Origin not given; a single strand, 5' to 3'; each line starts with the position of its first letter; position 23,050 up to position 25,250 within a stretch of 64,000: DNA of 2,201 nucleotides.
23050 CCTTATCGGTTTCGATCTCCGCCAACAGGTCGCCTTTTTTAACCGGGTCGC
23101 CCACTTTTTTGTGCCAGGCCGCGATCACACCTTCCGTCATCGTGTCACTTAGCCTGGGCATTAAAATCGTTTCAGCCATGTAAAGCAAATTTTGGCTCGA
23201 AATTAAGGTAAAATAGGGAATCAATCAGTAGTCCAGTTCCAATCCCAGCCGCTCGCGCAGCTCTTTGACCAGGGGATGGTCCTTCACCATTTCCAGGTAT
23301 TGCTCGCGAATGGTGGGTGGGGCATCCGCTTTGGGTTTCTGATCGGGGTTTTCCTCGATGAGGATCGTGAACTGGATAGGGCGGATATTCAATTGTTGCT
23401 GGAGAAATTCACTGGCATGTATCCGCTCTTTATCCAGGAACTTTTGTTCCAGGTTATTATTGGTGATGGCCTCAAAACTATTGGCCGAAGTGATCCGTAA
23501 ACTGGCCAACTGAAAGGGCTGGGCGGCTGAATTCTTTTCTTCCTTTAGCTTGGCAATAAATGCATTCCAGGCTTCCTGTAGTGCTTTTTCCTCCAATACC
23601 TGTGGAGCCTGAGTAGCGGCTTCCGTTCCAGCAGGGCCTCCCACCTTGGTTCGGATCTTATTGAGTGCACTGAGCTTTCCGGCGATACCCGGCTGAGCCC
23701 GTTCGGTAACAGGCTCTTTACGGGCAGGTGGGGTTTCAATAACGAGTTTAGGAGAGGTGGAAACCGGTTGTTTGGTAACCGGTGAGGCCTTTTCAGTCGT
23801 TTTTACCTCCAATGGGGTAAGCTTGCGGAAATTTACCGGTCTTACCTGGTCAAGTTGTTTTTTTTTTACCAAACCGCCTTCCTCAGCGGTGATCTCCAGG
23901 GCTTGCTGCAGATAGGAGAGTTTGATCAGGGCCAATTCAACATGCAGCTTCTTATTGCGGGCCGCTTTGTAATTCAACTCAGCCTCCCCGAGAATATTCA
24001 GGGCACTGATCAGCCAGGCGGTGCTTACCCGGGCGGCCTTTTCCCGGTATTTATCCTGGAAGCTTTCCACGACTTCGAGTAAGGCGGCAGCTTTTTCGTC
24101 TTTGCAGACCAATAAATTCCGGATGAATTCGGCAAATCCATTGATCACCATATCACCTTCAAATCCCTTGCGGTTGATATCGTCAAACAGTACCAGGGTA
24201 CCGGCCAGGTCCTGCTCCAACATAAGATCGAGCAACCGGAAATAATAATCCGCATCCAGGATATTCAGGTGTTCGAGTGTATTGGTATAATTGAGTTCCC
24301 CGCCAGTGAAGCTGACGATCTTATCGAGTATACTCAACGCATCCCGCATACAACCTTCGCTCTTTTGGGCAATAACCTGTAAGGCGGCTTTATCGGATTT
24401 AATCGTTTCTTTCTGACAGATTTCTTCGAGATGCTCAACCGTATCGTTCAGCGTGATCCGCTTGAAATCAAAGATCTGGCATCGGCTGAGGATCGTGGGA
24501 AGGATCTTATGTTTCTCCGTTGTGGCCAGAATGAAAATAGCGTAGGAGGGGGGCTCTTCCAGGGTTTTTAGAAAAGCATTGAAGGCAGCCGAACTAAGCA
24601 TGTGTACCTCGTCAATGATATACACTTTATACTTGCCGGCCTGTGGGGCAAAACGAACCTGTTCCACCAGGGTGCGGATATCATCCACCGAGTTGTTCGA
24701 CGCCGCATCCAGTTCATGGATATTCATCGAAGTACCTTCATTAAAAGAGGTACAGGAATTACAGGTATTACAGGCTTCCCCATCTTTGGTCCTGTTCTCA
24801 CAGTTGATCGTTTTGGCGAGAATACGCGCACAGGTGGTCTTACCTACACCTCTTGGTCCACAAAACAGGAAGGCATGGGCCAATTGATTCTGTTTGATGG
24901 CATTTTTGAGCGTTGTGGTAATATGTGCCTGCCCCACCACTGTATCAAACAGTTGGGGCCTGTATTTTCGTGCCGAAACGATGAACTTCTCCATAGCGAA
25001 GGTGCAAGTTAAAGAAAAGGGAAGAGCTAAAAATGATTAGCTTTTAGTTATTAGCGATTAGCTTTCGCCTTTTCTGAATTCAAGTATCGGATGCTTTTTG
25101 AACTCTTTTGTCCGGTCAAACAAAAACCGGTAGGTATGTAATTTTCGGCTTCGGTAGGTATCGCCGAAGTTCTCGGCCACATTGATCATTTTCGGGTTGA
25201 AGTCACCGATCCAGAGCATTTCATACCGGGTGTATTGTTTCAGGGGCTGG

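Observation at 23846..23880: A10 slippery run in dnaX at the tau/gamma boundary, with stops in both shifted frames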

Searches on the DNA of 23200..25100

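Call 64: search_rna_families(source=window, start=23200, end=25100, threshold=evalue, max_evalue=1)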
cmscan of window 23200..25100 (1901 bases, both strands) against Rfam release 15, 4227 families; matches with E-value up to 1: 1.
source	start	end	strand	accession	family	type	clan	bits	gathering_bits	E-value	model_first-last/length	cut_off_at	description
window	23378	23429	+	RF03914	mir-BART21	Gene; miRNA;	-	21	70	0.55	1-76/76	no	mir-BART21 microRNA precursor family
